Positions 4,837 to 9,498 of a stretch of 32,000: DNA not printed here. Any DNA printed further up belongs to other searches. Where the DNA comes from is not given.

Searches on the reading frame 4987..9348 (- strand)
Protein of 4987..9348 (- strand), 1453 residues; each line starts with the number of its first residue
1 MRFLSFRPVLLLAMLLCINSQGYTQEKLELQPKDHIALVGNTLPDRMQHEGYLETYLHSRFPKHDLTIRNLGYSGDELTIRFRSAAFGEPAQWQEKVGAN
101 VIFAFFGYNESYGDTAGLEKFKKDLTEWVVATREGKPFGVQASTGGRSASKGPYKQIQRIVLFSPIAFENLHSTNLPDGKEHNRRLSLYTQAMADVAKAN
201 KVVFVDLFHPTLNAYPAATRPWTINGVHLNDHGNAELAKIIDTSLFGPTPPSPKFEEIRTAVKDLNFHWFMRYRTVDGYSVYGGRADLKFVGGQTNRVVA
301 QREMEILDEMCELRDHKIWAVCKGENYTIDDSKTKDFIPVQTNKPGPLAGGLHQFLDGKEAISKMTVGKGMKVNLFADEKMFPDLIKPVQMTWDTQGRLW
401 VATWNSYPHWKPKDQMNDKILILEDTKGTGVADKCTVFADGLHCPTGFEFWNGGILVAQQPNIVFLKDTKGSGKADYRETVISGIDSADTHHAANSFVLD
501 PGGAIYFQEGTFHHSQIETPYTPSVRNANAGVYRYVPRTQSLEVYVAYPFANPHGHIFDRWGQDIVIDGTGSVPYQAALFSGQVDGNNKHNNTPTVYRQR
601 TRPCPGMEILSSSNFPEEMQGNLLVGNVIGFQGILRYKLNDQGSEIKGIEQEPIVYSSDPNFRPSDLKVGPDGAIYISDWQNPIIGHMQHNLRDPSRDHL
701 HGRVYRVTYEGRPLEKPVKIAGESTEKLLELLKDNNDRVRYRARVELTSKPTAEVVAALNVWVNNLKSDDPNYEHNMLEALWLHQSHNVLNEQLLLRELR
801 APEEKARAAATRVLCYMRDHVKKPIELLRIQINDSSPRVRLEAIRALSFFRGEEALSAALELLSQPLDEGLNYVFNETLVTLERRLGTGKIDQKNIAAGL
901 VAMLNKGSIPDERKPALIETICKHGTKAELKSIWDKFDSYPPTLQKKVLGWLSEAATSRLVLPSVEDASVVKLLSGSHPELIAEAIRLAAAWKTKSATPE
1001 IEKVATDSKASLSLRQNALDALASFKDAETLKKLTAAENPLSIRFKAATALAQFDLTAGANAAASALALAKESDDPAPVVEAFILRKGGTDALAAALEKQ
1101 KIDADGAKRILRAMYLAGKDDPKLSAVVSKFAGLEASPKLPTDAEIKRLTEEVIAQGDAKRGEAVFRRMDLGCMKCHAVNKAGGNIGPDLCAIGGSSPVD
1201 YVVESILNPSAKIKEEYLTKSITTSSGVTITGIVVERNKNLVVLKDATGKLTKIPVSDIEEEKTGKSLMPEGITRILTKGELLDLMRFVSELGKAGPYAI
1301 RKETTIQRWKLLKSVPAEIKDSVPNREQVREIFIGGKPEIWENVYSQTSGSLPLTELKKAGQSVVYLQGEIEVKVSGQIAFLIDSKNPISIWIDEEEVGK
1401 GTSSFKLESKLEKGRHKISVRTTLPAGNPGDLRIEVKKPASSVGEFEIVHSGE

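Call 80: search_protein_families(library=pfam, proteins=[window:4987-9348:-], max_evalue=0.01)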
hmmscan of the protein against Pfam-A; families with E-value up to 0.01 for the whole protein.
window:4987-9348:- (1453 aa): 6 families
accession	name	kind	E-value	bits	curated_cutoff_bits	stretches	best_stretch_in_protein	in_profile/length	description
PF23500.1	DUF7133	-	2.2e-67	228.5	27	1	359-710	3-384/385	Domain of unknown function (DUF7133)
PF13646.12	HEAT_2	-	9.3e-18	64.7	27.7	2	794-867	3-75/88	HEAT repeats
PF13472.12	Lipase_GDSL_2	-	6.9e-08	33.6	32.9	1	51-235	21-177/178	GDSL-like Lipase/Acylhydrolase family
PF00657.28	Lipase_GDSL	-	0.0021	18.7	23.6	1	162-240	131-207/208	GDSL-like Lipase/Acylhydrolase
PF08450.18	SGL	-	0.0053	16.8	26.3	0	621-710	52-123/246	SMP-30/Gluconolactonase/LRE-like region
PF11838.14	ERAP1_C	-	0.0053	16.7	38.2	0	978-1034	165-220/318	ERAP1-like C-terminal domain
